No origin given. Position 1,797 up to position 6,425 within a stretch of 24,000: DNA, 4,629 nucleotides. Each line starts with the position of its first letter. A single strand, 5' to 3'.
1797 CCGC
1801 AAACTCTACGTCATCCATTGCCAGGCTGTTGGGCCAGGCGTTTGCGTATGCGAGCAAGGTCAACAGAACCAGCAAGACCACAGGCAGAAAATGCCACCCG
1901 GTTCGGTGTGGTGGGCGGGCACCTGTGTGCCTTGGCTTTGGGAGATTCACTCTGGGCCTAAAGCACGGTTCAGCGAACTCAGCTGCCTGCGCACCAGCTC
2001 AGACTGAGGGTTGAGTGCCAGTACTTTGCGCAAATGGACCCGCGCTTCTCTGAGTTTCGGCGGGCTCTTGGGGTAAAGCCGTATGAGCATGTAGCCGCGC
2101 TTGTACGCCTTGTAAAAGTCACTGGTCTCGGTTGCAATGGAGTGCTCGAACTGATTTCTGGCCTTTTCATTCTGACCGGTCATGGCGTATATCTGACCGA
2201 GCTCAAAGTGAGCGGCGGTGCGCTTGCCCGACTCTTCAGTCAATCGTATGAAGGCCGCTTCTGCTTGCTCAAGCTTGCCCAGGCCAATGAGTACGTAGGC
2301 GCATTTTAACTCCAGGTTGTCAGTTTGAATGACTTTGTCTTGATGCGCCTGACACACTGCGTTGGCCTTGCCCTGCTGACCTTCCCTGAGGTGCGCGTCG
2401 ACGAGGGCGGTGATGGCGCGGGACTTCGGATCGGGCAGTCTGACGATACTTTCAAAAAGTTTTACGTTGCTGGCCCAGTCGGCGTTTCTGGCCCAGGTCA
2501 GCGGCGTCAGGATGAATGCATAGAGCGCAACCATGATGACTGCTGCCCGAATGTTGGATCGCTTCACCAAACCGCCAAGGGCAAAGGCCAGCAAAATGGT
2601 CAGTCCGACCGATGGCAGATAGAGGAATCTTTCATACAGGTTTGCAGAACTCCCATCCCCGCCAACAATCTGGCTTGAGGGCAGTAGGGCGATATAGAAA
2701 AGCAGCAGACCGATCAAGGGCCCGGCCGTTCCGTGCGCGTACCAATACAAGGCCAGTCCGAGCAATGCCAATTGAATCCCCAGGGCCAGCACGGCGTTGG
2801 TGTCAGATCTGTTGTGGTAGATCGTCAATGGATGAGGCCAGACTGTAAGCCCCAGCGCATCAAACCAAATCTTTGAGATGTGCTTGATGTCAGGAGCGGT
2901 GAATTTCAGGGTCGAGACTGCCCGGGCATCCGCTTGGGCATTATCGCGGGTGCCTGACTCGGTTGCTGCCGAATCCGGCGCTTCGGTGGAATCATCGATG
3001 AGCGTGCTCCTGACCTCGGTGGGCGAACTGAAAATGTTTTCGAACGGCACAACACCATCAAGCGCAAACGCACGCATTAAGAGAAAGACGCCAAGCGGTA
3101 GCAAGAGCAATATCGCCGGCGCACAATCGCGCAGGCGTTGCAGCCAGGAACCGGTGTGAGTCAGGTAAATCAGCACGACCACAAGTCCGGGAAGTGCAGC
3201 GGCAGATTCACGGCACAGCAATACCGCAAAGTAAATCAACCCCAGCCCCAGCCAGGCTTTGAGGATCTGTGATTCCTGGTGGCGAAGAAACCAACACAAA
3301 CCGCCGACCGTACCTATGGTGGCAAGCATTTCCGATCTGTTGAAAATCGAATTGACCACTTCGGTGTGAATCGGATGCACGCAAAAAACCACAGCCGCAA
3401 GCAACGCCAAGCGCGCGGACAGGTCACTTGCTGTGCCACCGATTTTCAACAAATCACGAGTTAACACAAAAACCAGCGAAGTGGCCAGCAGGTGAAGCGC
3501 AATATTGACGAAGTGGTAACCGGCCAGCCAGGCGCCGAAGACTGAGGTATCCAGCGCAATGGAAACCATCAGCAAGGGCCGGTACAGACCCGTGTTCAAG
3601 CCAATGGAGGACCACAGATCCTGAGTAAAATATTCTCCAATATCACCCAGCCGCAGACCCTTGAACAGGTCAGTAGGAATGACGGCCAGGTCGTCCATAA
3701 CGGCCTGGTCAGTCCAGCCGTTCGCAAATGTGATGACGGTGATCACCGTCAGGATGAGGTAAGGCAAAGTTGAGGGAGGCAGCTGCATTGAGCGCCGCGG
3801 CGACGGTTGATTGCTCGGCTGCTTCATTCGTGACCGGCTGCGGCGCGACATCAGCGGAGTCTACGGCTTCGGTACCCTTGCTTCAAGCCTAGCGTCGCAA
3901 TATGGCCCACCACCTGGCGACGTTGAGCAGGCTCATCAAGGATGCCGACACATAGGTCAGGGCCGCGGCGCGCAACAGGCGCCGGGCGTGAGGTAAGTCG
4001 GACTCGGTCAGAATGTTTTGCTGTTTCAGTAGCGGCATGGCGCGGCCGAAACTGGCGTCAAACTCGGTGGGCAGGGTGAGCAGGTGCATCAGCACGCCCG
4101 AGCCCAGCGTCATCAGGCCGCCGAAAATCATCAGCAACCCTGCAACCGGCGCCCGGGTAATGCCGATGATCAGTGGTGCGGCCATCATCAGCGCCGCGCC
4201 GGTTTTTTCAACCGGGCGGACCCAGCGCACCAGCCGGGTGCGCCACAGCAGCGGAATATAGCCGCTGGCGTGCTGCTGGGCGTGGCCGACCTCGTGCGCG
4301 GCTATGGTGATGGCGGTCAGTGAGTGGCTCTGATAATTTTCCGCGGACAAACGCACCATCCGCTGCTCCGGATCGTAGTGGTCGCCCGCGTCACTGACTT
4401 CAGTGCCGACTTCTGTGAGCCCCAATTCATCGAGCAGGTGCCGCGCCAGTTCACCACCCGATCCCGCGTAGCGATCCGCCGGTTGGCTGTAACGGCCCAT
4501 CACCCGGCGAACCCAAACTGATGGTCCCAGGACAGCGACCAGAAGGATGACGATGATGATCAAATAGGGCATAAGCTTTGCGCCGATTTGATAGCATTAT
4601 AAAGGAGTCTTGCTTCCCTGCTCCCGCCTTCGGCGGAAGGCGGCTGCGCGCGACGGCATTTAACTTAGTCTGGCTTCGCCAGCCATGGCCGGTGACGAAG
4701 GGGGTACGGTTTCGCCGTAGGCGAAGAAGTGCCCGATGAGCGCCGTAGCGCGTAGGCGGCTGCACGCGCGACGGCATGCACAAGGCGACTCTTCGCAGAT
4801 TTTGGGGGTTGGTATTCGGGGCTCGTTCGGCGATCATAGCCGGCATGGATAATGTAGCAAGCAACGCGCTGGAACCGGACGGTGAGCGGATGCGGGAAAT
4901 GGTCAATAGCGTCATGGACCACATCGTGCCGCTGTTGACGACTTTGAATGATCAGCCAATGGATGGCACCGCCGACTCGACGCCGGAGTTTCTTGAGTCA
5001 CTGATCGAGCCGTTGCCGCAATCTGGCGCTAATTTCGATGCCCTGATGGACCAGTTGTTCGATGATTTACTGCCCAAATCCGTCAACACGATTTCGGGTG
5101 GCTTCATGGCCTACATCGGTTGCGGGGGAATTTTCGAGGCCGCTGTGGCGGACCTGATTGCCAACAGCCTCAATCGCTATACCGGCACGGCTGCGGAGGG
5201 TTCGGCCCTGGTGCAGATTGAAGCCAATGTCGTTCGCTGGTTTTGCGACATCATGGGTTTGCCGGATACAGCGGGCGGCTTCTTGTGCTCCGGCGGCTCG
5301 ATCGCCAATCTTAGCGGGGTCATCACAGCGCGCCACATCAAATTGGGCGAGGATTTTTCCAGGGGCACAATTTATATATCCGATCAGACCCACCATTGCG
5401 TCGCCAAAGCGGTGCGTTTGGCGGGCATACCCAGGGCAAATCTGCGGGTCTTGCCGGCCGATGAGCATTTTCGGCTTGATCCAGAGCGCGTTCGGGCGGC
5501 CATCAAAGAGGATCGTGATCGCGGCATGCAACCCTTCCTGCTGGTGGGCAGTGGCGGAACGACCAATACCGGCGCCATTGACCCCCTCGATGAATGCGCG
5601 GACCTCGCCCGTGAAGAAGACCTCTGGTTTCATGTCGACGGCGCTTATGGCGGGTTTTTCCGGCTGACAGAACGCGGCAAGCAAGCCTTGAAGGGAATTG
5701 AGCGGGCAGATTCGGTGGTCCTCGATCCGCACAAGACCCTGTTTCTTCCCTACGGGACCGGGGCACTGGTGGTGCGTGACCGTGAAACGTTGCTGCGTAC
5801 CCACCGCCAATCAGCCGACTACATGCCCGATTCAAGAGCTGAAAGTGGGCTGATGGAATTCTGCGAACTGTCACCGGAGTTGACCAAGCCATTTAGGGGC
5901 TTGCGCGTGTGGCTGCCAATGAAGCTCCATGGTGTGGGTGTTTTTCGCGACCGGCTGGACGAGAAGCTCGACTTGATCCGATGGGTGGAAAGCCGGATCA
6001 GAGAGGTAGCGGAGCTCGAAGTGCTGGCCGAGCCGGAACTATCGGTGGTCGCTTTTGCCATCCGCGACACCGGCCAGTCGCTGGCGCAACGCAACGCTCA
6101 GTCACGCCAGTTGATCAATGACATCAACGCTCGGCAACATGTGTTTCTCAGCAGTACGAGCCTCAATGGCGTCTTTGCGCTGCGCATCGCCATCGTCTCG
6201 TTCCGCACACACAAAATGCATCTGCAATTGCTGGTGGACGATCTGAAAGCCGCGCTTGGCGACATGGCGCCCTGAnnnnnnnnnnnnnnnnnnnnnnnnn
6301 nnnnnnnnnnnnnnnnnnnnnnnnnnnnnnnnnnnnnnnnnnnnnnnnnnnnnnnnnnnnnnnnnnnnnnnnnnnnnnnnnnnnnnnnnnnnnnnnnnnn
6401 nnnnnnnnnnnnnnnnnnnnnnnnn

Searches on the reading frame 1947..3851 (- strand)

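Call 29: search_protein_families(library=pfam, proteins=[window:1947-3851:-], max_evalue=0.001)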
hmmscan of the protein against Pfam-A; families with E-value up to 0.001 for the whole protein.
window:1947-3851:- (634 aa): 6 families
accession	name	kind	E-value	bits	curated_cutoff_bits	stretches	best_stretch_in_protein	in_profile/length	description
PF07719.23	TPR_2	-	3.7e-07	30.2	27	0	546-573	2-29/34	Tetratricopeptide repeat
PF14559.12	TPR_19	-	1.2e-06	29.2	25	1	521-570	1-50/68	Tetratricopeptide repeat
PF13428.12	TPR_14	-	6.5e-06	26.8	23.5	0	515-554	5-44/44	Tetratricopeptide repeat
PF13432.12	TPR_16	-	0.0001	23.1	32.7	1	518-568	4-53/65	Tetratricopeptide repeat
PF00515.34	TPR_1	-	0.00014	22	27.8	0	547-569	3-25/34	Tetratricopeptide repeat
PF13181.12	TPR_8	-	0.00038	20.8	25.7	0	547-572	3-28/34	Tetratricopeptide repeat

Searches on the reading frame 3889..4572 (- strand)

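Call 29: search_protein_families(library=pfam, proteins=[window:3889-4572:-], max_evalue=0.001)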
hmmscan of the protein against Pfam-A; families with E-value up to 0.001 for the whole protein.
window:3889-4572:- (227 aa): 1 family
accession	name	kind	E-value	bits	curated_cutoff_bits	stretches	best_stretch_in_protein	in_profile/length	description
PF04298.18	Zn_peptidase_2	-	2.6e-62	210.6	27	1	3-225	1-217/218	Putative neutral zinc metallopeptidase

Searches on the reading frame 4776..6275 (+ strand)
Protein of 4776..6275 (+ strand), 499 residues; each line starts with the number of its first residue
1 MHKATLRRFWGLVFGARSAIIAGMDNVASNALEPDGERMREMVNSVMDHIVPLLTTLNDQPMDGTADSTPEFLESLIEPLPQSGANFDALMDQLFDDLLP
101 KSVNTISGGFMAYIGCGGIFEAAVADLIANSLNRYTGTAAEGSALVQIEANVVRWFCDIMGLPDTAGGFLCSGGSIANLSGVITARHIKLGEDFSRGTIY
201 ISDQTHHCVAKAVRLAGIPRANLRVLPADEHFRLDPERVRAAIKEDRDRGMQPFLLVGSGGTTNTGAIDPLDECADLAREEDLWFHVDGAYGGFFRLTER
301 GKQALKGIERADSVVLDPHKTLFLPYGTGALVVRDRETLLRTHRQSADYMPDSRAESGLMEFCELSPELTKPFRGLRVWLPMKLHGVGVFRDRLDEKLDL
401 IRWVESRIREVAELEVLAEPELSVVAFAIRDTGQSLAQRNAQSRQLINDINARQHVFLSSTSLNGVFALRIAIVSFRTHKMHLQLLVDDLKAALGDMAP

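Call 29: search_protein_families(library=pfam, proteins=[window:4776-6275:+], max_evalue=0.001)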
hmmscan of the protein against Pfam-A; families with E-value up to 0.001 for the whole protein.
window:4776-6275:+ (499 aa): 5 families
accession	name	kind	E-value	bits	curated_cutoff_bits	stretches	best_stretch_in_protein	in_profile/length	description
PF00282.25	Pyridoxal_deC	-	4e-53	180.9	27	1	80-429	12-374/375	Pyridoxal-dependent decarboxylase conserved domain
PF00266.25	Aminotran_5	-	2.1e-06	27.4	21.5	1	197-335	89-215/371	Aminotransferase class-V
PF00155.27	Aminotran_1_2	-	2.7e-06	27.3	19.7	1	149-297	48-194/361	Aminotransferase class I and II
PF01212.27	Beta_elim_lyase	-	1.6e-05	24.8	27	1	198-361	72-237/288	Beta-eliminating lyase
PF05889.19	SepSecS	-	0.00051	19.3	21.1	1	195-340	101-243/389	O-phosphoseryl-tRNA(Sec) selenium transferase, SepSecS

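Call 30: find_encoding_contigs(protein=window:4776-6275:+, flank=6000, max_places=10)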
Protein window:4776-6275:+ (499 aa): no gene with exactly this product is on record in the collection.

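Call 31: find_homologous_proteins(query=window:4776-6275:+, max_evalue=1e-50)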
Query window:4776-6275:+ (499 aa): 7991 proteins with E <= 1e-50 among 8000 candidates; the best 120 are listed.
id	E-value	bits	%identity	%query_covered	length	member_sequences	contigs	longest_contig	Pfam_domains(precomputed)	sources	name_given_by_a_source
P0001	0.0e+0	1073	100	95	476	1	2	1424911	PF00282.26,PF00155.28,PF00266.26,PF01212.28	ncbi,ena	-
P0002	3.1e-221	753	71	92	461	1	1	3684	PF00282.26,PF00266.26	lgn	-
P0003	1.1e-220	751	70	93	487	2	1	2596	PF00282.26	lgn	-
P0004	6.3e-218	742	69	94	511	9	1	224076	PF00282.26,PF00266.26,PF01212.28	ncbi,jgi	-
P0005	5.2e-217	739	68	95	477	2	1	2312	PF00282.26,PF00266.26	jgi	jgi:aromatic-L-amino-acid decarboxylase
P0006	5.2e-216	736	66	95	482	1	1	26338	PF00282.26,PF00266.26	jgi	jgi:aromatic-L-amino-acid decarboxylase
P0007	1.7e-214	731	70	92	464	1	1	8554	PF00282.26,PF00266.26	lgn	-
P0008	1.5e-212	725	66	95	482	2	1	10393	PF00282.26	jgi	jgi:aromatic-L-amino-acid decarboxylase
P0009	3.8e-189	647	63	92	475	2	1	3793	PF00282.26,PF00155.28,PF00266.26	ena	-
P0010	1.4e-188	645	63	92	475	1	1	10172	PF00282.26,PF00155.28,PF00266.26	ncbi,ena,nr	ncbi:MAG TPA: aminotransferase class V-fold PLP-dependent enzyme [Xanthomonadales bacterium]|nr:amin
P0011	4.8e-187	640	61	92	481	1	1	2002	PF00282.26,PF00266.26,PF01212.28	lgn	-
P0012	5.8e-187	640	62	90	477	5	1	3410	PF00282.26,PF00155.28,PF00266.26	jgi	jgi:aromatic-L-amino-acid/L-tryptophan decarboxylase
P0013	7.6e-187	640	62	92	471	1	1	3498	PF00282.26,PF00155.28,PF00266.26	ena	-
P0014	7.8e-187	640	62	92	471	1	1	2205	PF00282.26,PF00155.28,PF00266.26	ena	-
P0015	1.1e-186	639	62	92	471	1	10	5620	PF00282.26,PF00155.28,PF00266.26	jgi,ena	jgi:aromatic-L-amino-acid decarboxylase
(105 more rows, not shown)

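Call 32: find_encoding_contigs(protein=P0001, flank=10000, max_places=4)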
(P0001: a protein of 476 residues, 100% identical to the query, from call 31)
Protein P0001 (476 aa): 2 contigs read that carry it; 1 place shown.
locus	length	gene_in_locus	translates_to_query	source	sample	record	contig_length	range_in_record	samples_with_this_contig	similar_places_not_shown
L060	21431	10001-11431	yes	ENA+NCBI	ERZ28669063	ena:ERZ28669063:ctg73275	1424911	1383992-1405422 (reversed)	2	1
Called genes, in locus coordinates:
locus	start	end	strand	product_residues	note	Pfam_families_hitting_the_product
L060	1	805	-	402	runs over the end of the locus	PF01244:Peptidase_M19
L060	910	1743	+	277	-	PF12146:Hydrolase_4 (faint), PF00561:Abhydrolase_1, PF12697:Abhydrolase_6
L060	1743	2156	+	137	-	PF00472:RF-1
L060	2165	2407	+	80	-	-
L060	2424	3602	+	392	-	PF01546:Peptidase_M20, PF07687:M20_dimer (weak)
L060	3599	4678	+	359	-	-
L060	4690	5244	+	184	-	-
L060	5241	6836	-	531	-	-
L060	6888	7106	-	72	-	-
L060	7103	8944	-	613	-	PF07719:TPR_2 (faint), PF13428:TPR_14 (faint), PF14559:TPR_19 (faint)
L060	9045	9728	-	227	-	PF04298:Zn_peptidase_2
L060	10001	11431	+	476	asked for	PF00282:Pyridoxal_deC, PF00155:Aminotran_1_2 (weak), PF01212:Beta_elim_lyase (weak), PF00266:Aminotran_5 (weak)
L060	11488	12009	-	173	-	-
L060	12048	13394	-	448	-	PF00202:Aminotran_3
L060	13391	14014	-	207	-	PF13500:AAA_26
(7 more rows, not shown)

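Call 33: find_encoding_contigs(protein=P0004, flank=5000, max_places=3)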
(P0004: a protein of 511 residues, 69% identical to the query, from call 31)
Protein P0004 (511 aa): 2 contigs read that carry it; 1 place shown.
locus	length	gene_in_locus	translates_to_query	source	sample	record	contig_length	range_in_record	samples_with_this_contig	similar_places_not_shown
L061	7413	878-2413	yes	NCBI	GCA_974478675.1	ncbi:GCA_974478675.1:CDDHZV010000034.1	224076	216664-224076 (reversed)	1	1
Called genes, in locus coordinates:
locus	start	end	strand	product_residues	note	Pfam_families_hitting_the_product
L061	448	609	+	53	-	-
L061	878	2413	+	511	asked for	PF00282:Pyridoxal_deC, PF00266:Aminotran_5 (weak), PF01212:Beta_elim_lyase (weak)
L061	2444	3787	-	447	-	PF12837:Fer4_6 (weak), PF12838:Fer4_7 (faint), PF13237:Fer4_10 (faint), PF13247:Fer4_11, PF02775:TPP_enzyme_C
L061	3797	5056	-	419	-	PF01266:DAO (faint), PF07992:Pyr_redox_2, PF13454:NAD_binding_9 (faint), PF13738:Pyr_redox_3, PF00070:Pyr_redox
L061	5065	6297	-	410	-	PF01855:POR_N, PF17147:PFOR_II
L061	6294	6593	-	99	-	PF12837:Fer4_6 (faint), PF12797:Fer4_2 (faint), PF14697:Fer4_21, PF00037:Fer4 (weak)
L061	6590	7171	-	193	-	PF01558:POR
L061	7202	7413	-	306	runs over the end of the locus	PF03916:NrfD (weak), PF04976:DmsC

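Call 34: find_encoding_contigs(protein=P0006, flank=4000, max_places=2)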
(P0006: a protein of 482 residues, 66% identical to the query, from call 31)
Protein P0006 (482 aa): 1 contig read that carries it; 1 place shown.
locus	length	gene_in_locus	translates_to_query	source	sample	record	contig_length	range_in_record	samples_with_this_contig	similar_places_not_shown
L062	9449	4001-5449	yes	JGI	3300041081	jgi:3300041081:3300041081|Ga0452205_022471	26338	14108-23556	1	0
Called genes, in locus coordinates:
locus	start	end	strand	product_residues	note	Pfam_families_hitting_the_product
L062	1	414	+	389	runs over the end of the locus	PF01546:Peptidase_M20, PF07687:M20_dimer (weak)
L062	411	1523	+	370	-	-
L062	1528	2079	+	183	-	PF02627:CMD (weak)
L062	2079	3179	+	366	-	PF01053:Cys_Met_Meta_PP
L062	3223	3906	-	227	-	PF04298:Zn_peptidase_2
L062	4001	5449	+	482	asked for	PF00282:Pyridoxal_deC, PF00266:Aminotran_5 (weak)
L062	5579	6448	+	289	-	PF14697:Fer4_21 (faint), PF00037:Fer4 (weak), PF12838:Fer4_7, PF13237:Fer4_10 (faint), PF13484:Fer4_16 (faint)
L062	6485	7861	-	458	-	PF00202:Aminotran_3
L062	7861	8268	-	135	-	PF13500:AAA_26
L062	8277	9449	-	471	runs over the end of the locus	PF00155:Aminotran_1_2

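Call 35: find_encoding_contigs(protein=P0007, flank=4000, max_places=2)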
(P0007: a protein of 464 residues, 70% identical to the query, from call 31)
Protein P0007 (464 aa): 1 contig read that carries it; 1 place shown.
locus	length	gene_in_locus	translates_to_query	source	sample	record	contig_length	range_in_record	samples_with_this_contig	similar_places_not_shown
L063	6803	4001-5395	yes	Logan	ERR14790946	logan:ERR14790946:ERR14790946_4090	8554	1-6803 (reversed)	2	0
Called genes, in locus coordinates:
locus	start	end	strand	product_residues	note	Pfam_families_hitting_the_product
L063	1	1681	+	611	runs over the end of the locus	PF19576:Acyltransf_2, PF13444:Acetyltransf_5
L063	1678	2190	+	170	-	-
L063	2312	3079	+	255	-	PF05118:Asp_Arg_Hydrox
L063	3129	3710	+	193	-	PF01169:GDT1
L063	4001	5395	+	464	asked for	PF00282:Pyridoxal_deC, PF00266:Aminotran_5 (weak)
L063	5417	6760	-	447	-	PF12837:Fer4_6 (weak), PF12838:Fer4_7 (faint), PF13187:Fer4_9 (faint), PF13237:Fer4_10 (faint), PF25160:LdpA_Fe-S-bd (faint), PF13247:Fer4_11, PF02775:TPP_enzyme_C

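Call 36: find_encoding_contigs(protein=P0008, flank=4000, max_places=2)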
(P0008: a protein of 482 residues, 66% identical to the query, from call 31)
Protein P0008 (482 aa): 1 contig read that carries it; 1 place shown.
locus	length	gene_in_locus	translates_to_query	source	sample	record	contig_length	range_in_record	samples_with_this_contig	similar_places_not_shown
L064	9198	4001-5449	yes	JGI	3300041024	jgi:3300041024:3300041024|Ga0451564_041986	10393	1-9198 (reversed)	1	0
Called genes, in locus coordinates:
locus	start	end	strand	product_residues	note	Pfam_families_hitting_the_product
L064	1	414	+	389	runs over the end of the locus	PF01546:Peptidase_M20, PF07687:M20_dimer (weak)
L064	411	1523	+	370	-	-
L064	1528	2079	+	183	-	PF02627:CMD (weak)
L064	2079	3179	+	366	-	PF01053:Cys_Met_Meta_PP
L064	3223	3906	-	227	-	PF04298:Zn_peptidase_2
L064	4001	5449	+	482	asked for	PF00282:Pyridoxal_deC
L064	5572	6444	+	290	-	PF14697:Fer4_21 (faint), PF00037:Fer4 (weak), PF12838:Fer4_7, PF13237:Fer4_10 (faint), PF13484:Fer4_16 (faint)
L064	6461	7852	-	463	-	PF00202:Aminotran_3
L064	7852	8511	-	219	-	PF13500:AAA_26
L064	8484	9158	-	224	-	PF00155:Aminotran_1_2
